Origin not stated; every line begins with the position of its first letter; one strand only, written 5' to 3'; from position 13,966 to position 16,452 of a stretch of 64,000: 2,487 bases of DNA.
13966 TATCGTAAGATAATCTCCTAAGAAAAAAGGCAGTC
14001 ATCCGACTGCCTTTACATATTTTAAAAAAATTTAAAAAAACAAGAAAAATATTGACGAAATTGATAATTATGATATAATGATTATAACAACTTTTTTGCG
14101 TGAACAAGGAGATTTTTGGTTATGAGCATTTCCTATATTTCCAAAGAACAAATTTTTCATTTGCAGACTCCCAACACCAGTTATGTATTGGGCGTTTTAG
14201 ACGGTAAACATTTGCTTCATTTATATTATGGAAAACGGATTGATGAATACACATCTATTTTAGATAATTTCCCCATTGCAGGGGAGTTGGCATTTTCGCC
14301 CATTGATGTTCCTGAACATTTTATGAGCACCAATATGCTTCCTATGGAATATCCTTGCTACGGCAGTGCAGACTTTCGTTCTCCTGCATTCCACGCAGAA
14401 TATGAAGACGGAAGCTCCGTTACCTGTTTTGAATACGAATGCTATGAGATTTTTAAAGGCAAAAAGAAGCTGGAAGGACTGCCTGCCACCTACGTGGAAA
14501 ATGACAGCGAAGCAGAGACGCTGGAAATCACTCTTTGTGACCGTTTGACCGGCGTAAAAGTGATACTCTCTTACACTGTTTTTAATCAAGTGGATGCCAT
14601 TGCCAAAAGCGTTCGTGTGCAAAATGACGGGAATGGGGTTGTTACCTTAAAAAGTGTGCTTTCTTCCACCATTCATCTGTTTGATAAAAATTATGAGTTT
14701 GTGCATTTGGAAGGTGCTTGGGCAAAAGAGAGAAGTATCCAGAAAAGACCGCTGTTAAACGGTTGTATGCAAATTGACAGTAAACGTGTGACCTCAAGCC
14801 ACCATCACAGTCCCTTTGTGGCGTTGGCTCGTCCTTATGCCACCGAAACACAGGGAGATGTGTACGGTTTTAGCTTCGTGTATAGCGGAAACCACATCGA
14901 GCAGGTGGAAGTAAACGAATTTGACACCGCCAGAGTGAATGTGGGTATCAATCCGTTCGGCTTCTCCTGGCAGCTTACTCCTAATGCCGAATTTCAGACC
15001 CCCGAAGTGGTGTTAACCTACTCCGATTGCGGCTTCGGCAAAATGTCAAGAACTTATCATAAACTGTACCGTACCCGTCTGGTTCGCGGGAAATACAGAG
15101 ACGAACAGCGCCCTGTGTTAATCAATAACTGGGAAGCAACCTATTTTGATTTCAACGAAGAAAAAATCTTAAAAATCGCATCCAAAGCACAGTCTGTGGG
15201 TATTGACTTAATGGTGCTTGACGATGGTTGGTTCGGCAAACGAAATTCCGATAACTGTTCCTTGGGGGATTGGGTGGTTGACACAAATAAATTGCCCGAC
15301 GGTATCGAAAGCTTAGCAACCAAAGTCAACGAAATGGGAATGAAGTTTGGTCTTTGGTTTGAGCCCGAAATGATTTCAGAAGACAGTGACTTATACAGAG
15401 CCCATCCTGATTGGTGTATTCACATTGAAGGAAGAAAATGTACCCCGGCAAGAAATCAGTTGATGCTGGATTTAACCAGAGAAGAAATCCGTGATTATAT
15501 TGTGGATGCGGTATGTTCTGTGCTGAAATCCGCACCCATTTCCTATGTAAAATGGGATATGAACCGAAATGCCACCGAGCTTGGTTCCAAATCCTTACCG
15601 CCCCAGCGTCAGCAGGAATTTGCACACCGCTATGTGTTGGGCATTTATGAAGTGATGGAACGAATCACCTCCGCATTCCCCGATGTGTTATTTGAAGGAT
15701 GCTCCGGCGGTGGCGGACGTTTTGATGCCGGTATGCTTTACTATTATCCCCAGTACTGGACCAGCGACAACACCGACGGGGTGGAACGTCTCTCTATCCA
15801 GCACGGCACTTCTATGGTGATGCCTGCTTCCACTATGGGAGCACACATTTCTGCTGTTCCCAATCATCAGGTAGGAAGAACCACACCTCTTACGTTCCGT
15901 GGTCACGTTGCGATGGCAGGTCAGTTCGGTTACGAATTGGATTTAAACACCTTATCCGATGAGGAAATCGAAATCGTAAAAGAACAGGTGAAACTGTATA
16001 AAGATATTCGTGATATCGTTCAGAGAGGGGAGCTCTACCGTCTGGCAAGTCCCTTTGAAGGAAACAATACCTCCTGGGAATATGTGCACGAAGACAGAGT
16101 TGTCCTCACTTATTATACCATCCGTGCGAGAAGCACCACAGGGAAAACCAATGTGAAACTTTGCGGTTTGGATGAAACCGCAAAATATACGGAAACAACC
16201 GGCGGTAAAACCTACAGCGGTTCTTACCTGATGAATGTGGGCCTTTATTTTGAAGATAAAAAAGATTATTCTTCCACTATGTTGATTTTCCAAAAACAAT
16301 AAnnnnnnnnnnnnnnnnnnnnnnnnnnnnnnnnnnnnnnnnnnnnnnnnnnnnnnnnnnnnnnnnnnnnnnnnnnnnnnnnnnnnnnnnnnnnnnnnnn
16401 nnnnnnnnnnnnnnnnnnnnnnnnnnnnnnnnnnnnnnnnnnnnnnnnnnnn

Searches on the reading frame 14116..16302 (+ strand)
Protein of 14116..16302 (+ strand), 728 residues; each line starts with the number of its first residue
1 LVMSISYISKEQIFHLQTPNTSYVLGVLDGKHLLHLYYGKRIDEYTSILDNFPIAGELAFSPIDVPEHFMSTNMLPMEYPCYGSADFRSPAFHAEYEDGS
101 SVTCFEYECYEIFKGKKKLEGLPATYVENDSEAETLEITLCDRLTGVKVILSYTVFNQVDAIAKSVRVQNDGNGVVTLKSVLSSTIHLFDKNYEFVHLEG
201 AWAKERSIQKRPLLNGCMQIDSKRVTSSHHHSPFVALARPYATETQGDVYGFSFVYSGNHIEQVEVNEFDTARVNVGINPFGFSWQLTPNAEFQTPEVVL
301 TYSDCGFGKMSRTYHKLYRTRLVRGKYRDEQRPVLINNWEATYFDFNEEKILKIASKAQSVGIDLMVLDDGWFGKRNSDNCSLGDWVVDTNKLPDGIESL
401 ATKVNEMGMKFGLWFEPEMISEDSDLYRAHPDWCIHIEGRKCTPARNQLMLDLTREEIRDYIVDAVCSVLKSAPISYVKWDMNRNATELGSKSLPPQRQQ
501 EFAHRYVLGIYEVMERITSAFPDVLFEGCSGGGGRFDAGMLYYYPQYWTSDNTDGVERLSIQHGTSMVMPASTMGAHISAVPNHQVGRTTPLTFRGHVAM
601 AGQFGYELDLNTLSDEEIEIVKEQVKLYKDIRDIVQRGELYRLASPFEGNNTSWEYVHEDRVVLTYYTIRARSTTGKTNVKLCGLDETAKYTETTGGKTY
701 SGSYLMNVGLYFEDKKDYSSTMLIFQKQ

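Call 13: search_protein_families(library=pfam, proteins=[window:14116-16302:+])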
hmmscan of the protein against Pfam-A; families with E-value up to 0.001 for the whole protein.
window:14116-16302:+ (728 aa): 4 families
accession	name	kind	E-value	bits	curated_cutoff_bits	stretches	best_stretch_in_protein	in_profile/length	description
PF02065.24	Melibiase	-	1.7e-164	547.3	27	1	293-638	2-347/347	Melibiase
PF16875.11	Glyco_hydro_36N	-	2.1e-86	290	27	1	31-287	1-252/253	Glycosyl hydrolase family 36 N-terminal domain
PF16874.11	Glyco_hydro_36C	-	4.4e-18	65.9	27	1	652-725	2-77/77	Glycosyl hydrolase family 36 C-terminal domain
PF01055.32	Glyco_hydro_31_2nd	-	1.1e-06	28.7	23.5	1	347-518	20-197/328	Glycosyl hydrolases family 31 TIM-barrel domain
